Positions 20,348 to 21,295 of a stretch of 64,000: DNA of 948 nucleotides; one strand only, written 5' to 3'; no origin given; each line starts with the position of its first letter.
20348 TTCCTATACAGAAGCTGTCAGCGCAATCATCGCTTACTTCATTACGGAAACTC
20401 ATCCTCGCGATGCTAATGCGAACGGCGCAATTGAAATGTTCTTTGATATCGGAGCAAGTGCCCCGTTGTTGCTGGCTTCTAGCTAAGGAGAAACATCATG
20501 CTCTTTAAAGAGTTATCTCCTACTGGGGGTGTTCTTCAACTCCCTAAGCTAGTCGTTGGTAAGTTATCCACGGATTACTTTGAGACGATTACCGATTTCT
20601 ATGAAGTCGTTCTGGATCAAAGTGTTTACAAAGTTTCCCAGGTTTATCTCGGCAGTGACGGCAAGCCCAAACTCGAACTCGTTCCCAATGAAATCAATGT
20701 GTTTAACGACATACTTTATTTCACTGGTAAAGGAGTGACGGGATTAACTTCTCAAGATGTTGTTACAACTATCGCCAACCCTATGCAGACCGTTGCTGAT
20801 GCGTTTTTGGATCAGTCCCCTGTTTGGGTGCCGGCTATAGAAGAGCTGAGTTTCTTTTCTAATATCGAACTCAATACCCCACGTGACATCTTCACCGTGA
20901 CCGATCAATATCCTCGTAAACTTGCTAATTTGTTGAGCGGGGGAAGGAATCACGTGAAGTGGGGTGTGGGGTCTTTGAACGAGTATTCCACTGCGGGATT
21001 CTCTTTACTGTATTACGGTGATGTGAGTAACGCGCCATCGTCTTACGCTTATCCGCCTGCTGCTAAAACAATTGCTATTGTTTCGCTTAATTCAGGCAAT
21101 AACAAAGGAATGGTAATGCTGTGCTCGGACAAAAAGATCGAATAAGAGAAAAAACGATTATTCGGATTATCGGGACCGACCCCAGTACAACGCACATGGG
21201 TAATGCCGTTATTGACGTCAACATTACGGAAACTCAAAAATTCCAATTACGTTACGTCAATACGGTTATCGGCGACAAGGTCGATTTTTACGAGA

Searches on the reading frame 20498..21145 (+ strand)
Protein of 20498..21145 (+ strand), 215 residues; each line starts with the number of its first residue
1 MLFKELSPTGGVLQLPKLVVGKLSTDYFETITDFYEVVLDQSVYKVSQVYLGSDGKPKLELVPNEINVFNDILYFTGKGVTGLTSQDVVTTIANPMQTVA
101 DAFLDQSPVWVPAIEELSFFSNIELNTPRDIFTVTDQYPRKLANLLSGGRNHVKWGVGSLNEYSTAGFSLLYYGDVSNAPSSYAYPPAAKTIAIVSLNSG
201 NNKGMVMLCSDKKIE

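Call 15: search_protein_families(library=phrogs, proteins=[window:20498-21145:+], max_evalue=0.001)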
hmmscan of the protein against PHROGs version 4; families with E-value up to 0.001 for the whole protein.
window:20498-21145:+ (215 aa): 1 family
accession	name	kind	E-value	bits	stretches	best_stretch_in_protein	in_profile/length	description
phrog_20103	-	unknown function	2.1e-22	80.6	1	19-208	21-215/217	-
